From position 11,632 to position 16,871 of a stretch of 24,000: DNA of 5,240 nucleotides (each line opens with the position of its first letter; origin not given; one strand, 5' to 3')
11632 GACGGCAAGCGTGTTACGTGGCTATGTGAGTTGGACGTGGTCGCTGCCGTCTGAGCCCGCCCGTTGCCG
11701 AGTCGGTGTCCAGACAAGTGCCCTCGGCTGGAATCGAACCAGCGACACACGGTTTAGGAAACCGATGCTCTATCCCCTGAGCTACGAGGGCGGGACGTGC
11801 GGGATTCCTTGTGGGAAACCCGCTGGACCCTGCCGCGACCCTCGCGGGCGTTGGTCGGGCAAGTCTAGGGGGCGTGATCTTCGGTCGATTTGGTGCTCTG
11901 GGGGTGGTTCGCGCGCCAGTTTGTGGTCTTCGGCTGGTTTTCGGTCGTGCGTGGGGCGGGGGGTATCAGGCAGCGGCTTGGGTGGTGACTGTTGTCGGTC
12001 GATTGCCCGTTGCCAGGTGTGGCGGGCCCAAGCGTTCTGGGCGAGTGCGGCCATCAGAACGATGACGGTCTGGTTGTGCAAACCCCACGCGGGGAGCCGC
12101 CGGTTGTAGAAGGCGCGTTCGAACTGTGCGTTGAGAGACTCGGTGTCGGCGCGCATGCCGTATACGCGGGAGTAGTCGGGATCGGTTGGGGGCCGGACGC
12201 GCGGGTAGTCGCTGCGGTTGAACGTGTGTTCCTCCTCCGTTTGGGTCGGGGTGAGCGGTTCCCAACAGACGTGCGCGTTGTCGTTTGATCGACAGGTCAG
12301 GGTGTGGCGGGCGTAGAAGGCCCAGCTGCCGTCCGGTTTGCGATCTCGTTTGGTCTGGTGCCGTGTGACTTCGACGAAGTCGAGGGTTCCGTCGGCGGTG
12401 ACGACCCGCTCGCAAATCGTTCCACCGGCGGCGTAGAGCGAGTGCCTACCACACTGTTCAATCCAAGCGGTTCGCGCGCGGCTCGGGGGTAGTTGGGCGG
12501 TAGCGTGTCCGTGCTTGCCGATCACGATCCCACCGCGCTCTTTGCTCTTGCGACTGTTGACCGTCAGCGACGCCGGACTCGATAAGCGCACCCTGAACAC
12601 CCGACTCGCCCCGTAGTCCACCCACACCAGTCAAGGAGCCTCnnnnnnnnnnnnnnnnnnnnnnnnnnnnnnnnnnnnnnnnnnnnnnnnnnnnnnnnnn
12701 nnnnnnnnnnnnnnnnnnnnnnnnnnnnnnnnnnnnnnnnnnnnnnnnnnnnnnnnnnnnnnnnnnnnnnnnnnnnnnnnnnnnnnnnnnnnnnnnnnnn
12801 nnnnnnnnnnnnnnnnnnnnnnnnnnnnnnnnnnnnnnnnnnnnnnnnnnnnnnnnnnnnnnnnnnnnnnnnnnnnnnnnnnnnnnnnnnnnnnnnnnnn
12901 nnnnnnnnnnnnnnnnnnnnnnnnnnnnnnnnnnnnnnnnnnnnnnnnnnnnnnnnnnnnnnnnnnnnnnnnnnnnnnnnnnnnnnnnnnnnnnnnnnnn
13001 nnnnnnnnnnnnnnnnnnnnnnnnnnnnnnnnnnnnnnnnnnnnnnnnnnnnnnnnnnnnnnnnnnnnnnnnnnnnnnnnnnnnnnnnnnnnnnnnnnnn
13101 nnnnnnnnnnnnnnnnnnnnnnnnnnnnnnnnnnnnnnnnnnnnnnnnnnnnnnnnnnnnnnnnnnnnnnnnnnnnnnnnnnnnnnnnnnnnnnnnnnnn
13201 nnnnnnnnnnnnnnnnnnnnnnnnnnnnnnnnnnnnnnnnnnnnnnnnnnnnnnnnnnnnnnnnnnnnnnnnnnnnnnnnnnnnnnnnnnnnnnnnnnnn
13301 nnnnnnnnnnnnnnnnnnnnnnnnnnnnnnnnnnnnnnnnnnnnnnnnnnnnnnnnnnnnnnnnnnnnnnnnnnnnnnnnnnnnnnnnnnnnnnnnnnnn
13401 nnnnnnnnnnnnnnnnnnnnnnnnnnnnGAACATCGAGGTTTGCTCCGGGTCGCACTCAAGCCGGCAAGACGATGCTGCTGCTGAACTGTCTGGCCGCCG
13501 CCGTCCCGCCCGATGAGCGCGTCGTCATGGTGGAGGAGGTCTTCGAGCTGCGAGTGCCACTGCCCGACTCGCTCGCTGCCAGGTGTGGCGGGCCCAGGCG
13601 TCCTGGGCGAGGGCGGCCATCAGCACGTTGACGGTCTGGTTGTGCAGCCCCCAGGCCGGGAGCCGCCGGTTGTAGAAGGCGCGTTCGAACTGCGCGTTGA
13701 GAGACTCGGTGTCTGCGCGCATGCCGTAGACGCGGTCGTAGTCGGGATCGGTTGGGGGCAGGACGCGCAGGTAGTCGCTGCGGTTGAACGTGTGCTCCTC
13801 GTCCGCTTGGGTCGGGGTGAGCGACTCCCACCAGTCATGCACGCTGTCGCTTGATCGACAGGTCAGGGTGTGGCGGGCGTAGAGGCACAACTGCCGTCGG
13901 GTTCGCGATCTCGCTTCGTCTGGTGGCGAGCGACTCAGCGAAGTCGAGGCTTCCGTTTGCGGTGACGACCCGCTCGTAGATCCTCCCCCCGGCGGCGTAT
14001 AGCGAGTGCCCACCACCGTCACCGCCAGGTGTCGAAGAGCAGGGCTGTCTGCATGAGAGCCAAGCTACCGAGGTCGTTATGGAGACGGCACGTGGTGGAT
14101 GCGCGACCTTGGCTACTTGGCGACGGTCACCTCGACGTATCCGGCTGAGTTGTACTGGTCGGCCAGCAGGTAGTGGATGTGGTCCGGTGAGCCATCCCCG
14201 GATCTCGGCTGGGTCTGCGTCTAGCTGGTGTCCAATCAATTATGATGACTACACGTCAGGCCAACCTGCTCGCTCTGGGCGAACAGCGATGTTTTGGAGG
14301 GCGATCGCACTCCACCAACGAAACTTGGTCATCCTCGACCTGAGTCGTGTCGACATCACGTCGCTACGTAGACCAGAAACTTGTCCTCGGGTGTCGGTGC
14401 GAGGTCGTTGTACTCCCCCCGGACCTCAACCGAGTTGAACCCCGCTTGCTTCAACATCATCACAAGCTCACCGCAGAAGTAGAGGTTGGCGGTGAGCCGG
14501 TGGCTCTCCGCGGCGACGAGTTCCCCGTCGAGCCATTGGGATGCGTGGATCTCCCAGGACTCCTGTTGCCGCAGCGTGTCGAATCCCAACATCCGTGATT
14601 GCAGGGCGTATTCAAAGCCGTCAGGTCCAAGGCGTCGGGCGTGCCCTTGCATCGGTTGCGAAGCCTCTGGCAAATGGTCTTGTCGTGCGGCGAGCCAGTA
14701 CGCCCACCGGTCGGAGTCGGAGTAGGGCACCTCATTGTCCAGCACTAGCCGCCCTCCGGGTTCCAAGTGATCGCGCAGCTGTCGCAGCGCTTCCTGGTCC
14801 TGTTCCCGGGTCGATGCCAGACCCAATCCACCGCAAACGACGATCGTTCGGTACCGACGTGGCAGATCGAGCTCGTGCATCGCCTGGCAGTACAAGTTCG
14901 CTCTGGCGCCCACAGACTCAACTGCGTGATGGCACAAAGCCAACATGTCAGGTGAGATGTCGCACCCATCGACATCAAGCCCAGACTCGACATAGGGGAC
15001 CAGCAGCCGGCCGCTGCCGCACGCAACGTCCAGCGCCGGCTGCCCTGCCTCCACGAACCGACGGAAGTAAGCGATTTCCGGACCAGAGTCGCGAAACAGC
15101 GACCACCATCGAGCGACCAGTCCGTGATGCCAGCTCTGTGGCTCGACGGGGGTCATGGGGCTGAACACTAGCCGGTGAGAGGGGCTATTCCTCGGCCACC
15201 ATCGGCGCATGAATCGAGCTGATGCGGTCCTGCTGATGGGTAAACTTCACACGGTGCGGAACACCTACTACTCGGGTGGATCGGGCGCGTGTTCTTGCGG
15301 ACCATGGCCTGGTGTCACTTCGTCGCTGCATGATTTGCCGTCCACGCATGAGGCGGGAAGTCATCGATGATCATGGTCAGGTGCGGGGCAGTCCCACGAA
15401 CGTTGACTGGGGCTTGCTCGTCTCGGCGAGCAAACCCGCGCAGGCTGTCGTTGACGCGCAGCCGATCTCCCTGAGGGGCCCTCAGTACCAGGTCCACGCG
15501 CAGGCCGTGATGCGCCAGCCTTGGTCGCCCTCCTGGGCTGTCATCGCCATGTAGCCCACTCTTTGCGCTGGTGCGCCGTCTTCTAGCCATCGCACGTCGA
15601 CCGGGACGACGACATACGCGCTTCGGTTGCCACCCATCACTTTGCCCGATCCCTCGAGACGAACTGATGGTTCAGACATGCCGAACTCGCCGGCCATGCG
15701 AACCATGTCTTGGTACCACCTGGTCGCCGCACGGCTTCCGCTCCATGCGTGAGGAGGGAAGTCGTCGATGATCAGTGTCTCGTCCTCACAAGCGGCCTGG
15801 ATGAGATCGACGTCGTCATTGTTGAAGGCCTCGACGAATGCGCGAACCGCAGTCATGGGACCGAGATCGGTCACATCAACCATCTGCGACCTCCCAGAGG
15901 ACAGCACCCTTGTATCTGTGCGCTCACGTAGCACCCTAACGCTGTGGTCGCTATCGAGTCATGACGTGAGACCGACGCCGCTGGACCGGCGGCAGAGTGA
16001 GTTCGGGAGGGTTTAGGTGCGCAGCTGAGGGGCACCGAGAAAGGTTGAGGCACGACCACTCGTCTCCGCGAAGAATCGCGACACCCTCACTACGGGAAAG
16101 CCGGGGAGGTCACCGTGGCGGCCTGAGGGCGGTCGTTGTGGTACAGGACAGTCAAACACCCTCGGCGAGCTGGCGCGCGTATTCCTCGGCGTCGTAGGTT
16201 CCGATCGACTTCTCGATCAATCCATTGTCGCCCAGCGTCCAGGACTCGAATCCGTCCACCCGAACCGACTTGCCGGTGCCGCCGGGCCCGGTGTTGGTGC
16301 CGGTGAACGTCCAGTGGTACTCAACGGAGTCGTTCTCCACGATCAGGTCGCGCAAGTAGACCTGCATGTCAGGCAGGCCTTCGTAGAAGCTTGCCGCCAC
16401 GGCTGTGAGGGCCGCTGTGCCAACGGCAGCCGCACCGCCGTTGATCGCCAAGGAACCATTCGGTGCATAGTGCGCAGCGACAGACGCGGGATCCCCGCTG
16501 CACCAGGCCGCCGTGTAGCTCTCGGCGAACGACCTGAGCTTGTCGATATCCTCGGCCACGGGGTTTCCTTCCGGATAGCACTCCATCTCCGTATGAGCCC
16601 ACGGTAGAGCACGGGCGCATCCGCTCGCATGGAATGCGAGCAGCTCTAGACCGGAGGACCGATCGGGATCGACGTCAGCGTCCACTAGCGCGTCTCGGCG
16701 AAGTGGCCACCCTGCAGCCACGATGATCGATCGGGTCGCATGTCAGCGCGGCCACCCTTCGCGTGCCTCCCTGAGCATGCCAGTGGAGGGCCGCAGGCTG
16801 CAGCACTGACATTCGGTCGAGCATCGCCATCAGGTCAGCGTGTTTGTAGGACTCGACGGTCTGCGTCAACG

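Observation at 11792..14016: Heliorhodopsin packaged as a promoter-less cassette between two direct copies of a truncated transposase gene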

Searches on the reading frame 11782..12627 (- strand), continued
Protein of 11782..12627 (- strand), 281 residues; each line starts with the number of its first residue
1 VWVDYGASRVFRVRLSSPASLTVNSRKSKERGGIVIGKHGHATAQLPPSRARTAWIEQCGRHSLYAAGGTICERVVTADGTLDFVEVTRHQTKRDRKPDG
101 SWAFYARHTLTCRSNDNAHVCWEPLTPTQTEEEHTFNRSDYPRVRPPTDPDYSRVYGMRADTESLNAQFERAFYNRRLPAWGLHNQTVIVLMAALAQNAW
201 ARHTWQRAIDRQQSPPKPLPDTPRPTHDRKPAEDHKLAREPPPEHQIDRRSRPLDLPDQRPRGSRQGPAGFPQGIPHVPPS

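Call 66: search_protein_families(library=pfam, alignment_id=A4, max_evalue=0.1)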
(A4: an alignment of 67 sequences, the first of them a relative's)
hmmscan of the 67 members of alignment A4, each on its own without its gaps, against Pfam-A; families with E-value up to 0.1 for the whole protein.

A. member 1, P0002 (467 aa): 0 families

B. families by the number of members that match (of 67 scanned): 11 families
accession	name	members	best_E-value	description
PF01609.27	DDE_Tnp_1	7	2.1e-05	Transposase DDE domain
PF13751.12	DDE_Tnp_1_6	2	0.0037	Transposase DDE domain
PF20604.3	DUF6798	1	0.0059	Domain of unknown function (DUF6798)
PF23157.1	DUF7055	1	0.014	Domain of unknown function (DUF7055)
PF21826.1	DUF6887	1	0.027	Family of unknown function (DUF6887)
PF03737.21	RraA-like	1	0.04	Aldolase/RraA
PF00681.25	Plectin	1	0.051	Plectin repeat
PF03033.26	Glyco_transf_28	1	0.061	Glycosyltransferase family 28 N-terminal domain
PF06805.18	Lambda_tail_I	1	0.066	Bacteriophage lambda tail assembly protein I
PF09282.15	Mago-bind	1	0.068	Mago binding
PF15585.11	Imm7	1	0.079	Immunity protein 7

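Call 67: search_solved_structures(query=A4, max_evalue=10)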
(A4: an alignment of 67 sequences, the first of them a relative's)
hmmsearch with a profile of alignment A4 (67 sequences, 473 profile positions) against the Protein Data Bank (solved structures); distinct sequences matched with E-value up to 10: 1.
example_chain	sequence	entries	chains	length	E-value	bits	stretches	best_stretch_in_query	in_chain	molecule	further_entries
8hre_A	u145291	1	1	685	1.2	10.9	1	121-170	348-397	Central straight fiber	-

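Call 80: list_cluster_members(proteins=[P0016, P0154, P0155, P0156, P0158, P0160, P0165, P0292, P0279, P0014])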
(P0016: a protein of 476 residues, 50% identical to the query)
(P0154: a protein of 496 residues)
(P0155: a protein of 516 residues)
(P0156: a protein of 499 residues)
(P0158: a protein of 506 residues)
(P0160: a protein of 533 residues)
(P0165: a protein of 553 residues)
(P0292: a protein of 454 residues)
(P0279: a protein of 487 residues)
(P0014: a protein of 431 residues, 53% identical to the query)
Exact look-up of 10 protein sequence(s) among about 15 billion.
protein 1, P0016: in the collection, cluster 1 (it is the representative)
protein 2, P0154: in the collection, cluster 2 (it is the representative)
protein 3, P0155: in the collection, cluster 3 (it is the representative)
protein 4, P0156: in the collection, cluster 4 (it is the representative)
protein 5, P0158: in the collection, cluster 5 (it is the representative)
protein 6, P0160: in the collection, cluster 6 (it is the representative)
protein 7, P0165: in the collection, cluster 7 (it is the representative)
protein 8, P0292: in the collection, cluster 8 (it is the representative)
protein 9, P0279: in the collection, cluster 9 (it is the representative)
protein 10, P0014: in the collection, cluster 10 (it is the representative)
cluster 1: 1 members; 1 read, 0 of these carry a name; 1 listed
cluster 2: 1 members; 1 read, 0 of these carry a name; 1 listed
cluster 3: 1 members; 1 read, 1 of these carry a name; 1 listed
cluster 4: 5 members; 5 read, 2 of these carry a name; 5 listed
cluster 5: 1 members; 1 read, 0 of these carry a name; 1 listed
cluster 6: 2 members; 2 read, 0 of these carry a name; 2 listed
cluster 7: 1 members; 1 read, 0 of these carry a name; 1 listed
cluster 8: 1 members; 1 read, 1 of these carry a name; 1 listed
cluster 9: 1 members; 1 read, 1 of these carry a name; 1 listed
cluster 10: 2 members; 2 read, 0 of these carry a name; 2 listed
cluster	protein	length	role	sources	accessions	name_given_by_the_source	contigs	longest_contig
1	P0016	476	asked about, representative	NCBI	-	-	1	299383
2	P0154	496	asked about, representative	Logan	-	-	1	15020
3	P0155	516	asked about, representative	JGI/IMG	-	hypothetical protein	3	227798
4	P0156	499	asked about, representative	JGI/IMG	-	hypothetical protein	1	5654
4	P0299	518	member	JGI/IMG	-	hypothetical protein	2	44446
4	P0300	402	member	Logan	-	-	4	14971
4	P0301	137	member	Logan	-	-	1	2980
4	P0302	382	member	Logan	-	-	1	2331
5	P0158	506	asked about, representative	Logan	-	-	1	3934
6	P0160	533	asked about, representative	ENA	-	-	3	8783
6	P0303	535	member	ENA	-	-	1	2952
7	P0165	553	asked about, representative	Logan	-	-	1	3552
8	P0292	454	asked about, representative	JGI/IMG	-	hypothetical protein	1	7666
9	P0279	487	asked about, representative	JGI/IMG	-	hypothetical protein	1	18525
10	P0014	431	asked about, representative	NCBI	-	-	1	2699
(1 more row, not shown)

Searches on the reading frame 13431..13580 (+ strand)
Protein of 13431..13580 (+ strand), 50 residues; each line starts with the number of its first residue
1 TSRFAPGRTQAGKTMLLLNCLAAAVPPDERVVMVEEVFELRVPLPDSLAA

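Call 82: find_homologous_proteins(query=window:13431-13580:+, max_evalue=0.01)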
Query seq(50 aa): 2 candidates shared short words with the query, none scored E <= 0.01.

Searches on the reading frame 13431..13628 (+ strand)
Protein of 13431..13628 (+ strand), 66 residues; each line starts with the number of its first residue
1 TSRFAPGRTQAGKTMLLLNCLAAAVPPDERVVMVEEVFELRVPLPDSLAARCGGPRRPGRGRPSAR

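Call 10: search_protein_families(library=ncbifam, proteins=[window:13431-13628:+], max_evalue=1)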
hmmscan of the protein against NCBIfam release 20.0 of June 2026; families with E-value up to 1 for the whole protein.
window:13431-13628:+ (66 aa): 6 families
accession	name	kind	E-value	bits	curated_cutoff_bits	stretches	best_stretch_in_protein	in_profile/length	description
TIGR03819.1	heli_sec_ATPase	hypoth_equivalog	7.7e-07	28.6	373.15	1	6-46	184-223/340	TadA family conjugal transfer-associated ATPase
TIGR02788.1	VirB11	equivalog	0.00029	20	249.95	1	7-46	151-189/308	P-type DNA transfer ATPase VirB11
NF010425.0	PRK13851.1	equivalog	0.0017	17.3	461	1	7-45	169-206/344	type IV secretion system protein VirB11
NF058587.1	archaellum_moto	equivalog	0.0066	15.2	550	1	4-44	279-318/527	archaellum flagellar ATPase motor FlaI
TIGR02782.1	TrbB_P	equivalog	0.15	11.3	304.55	1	7-46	143-184/303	P-type conjugative transfer ATPase TrbB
NF010475.0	PRK13900.1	equivalog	0.23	10.5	389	1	7-42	167-201/333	type IV secretion system ATPase VirB11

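Call 11: search_protein_families(library=phrogs, proteins=[window:13431-13628:+], max_evalue=1)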
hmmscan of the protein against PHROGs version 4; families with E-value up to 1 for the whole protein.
window:13431-13628:+ (66 aa): 0 families

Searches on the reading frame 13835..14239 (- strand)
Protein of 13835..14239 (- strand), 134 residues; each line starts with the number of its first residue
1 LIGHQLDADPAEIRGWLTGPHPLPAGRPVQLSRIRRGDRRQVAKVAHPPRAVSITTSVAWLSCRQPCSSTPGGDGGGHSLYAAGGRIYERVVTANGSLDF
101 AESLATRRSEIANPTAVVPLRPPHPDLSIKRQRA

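Call 6: search_protein_families(library=pfam, proteins=[window:13835-14239:-], max_evalue=0.1)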
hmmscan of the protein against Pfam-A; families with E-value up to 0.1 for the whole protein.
window:13835-14239:- (134 aa): 0 families

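Call 10: search_protein_families(library=ncbifam, proteins=[window:13838-14239:-], max_evalue=1)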
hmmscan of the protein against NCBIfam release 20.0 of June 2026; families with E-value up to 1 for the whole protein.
window:13838-14239:- (134 aa): 0 families

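Call 11: search_protein_families(library=phrogs, proteins=[window:13838-14239:-], max_evalue=1)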
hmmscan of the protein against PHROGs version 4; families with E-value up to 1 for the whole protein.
window:13838-14239:- (134 aa): 1 family
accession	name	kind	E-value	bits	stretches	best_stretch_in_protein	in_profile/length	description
phrog_3626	-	unknown function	0.26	12.5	1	5-28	34-57/82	-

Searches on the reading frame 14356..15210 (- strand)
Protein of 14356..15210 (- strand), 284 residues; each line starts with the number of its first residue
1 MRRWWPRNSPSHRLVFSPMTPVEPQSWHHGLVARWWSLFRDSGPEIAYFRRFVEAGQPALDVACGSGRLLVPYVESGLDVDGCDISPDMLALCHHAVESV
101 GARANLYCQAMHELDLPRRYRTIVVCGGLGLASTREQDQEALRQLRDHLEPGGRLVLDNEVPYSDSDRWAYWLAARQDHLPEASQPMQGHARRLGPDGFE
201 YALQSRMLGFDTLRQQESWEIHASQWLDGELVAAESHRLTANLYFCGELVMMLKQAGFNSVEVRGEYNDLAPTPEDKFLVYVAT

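Call 6: search_protein_families(library=pfam, proteins=[window:14356-15210:-], max_evalue=0.1)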
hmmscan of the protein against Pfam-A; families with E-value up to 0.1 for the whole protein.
window:14356-15210:- (284 aa): 10 families
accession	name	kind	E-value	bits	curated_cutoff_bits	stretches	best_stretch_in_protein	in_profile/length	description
PF13649.12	Methyltransf_25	-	7.4e-15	55.9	27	1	60-153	2-97/97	Methyltransferase domain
PF08242.18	Methyltransf_12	-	6.3e-11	43.3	30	1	60-155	1-98/98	Methyltransferase domain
PF08241.18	Methyltransf_11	-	6.7e-11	43.1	21.2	1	60-157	1-95/95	Methyltransferase domain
PF01209.24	Ubie_methyltran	-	4.2e-07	30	20.1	1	54-156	46-150/233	ubiE/COQ5 methyltransferase family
PF13489.12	Methyltransf_23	-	9e-07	29.2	27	1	54-177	21-137/164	Methyltransferase domain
PF13847.12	Methyltransf_31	-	8.9e-05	22.7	27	1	56-161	4-113/145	Methyltransferase domain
PF02353.26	CMAS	-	0.00055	19.8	27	1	53-158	60-165/273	Mycolic acid cyclopropane synthetase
PF08003.17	Methyltransf_9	-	0.0042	16.5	23.8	1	57-161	117-221/315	Protein of unknown function (DUF1698)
PF22369.2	GLMA_2nd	-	0.024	14.8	27.7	1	133-167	56-90/138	GLMA-like, second domain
PF07021.18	MetW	-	0.037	14.1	21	1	47-93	5-52/193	Methionine biosynthesis protein MetW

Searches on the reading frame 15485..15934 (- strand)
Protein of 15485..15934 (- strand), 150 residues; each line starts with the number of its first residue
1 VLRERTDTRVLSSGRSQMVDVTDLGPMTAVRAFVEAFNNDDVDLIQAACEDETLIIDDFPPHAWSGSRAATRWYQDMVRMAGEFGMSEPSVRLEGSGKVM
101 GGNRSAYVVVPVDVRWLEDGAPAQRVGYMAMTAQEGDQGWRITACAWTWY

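Call 47: search_protein_families(library=pfam, proteins=[window:15485-15934:-], max_evalue=0.01)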
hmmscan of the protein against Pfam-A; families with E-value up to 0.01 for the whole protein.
window:15485-15934:- (150 aa): 3 families
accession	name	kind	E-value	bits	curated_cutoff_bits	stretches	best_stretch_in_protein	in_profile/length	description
PF12680.13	SnoaL_2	-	3.8e-05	24.7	27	1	30-85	1-49/102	SnoaL-like domain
PF13474.12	SnoaL_3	-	0.00014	22.6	22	1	28-143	3-112/121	SnoaL-like domain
PF14534.12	DUF4440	-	0.0016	19.3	25.2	1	29-142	4-107/107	Domain of unknown function (DUF4440)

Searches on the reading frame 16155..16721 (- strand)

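Call 47: search_protein_families(library=pfam, proteins=[window:16155-16721:-], max_evalue=0.01)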
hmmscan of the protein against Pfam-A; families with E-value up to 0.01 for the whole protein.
window:16155-16721:- (189 aa): 3 families
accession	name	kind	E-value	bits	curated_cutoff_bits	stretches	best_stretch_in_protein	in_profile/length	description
PF12680.13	SnoaL_2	-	3e-15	57.1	27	1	67-169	2-99/102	SnoaL-like domain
PF07366.18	SnoaL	-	4.6e-15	56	28.4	1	66-185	4-126/126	SnoaL-like polyketide cyclase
PF14534.12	DUF4440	-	0.0028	18.5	25.2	1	63-145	2-85/107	Domain of unknown function (DUF4440)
